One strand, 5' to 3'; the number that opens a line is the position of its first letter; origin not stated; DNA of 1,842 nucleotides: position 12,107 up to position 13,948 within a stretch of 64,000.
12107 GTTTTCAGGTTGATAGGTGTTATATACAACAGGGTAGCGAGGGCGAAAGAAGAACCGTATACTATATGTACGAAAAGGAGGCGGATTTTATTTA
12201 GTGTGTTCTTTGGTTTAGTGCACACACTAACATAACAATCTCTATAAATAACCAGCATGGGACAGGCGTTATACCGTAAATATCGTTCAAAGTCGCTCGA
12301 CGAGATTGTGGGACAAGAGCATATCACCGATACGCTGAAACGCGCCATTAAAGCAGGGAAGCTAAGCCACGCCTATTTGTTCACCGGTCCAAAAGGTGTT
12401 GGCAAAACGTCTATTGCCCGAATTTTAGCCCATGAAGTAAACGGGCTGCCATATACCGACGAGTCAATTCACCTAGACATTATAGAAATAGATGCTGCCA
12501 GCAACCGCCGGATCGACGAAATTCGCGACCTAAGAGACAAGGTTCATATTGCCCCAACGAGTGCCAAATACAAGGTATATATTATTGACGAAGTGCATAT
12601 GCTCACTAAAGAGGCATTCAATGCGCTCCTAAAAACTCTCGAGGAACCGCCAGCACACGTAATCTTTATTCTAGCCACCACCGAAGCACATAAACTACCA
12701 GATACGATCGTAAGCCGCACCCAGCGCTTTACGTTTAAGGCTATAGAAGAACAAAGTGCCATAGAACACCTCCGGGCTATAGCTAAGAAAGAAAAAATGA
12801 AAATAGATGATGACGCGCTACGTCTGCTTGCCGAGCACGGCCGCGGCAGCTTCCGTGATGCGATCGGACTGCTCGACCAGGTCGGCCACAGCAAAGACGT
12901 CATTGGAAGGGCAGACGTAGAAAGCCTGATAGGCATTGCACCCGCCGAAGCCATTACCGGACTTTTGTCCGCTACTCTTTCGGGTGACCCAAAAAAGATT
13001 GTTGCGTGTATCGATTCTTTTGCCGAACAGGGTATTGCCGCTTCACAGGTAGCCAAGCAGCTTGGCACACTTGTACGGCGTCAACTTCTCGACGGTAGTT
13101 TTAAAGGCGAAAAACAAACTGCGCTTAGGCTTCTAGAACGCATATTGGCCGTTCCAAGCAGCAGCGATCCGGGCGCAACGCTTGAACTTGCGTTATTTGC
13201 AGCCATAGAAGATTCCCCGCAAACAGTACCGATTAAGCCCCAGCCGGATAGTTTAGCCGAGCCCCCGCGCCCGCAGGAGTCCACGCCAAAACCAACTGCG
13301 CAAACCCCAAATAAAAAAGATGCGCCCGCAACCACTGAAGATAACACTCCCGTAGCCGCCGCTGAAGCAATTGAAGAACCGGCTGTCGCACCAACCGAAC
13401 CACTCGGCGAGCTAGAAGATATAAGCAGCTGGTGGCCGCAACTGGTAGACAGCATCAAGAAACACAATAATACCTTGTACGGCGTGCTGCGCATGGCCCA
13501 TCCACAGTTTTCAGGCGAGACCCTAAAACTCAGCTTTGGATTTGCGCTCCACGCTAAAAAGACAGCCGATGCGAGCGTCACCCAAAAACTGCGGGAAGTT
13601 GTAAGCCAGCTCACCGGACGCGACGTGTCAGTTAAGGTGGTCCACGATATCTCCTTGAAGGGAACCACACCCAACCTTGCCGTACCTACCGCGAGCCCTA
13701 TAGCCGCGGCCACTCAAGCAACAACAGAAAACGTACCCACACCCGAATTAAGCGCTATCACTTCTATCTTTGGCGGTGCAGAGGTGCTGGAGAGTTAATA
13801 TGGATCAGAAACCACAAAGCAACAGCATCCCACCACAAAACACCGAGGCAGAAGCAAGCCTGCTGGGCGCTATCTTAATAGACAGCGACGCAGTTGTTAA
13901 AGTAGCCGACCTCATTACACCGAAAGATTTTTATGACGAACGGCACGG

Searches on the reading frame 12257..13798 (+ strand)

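Call 42: search_protein_families(library=pfam, proteins=[window:12257-13798:+], max_evalue=0.001)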
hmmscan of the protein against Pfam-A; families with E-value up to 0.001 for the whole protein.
window:12257-13798:+ (513 aa): 15 families
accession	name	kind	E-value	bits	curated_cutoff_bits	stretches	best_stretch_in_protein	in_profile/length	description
PF13177.12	DNA_pol3_delta2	-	7.4e-37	127.2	27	1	19-163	1-160/161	DNA polymerase III, delta subunit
PF00004.35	AAA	-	1.1e-15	58.7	21.2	1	41-159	2-127/131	ATPase family associated with various cellular activities (AAA)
PF22608.2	DNAX_ATPase_lid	-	1.2e-10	41.4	27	1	170-208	4-42/49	DNA polymerase III clamp loader subunit, ATPase lid domain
PF05496.18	RuvB_N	-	4.3e-09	36.8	27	1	10-134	2-114/159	Holliday junction DNA helicase RuvB P-loop domain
PF07728.20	AAA_5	-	1.1e-07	32.3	22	1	41-134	3-96/139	AAA domain (dynein-related subfamily)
PF06068.19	TIP49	-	9.8e-07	28.7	23.8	0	107-142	277-311/347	TIP49 P-loop domain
PF13401.12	AAA_22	-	1.6e-06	28.9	27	1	41-141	9-124/130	AAA domain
PF12775.13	AAA_7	-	3.8e-06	27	25.8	1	37-123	33-119/181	P-loop containing dynein motor region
PF13173.12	AAA_14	-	8.4e-06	26.2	27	1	38-142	3-98/129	AAA domain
PF20964.2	DnaX_C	-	0.00034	21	26.2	0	386-484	9-107/113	DNA polymerase III subunit tau, C-terminal domain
PF13479.12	AAA_24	-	0.00034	20.9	27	0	41-120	6-80/195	AAA domain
PF13604.12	AAA_30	-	0.00038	20.7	27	0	41-138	22-122/191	AAA domain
PF13191.12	AAA_16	-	0.00039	21.4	32.6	0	18-62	3-49/167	AAA ATPase domain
PF20720.3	nSTAND3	-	0.0004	20.6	27.2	0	24-64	4-44/155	Novel STAND NTPase 3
PF05673.19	DUF815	-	0.00076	19.1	23.8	0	11-170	24-176/249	Protein of unknown function (DUF815)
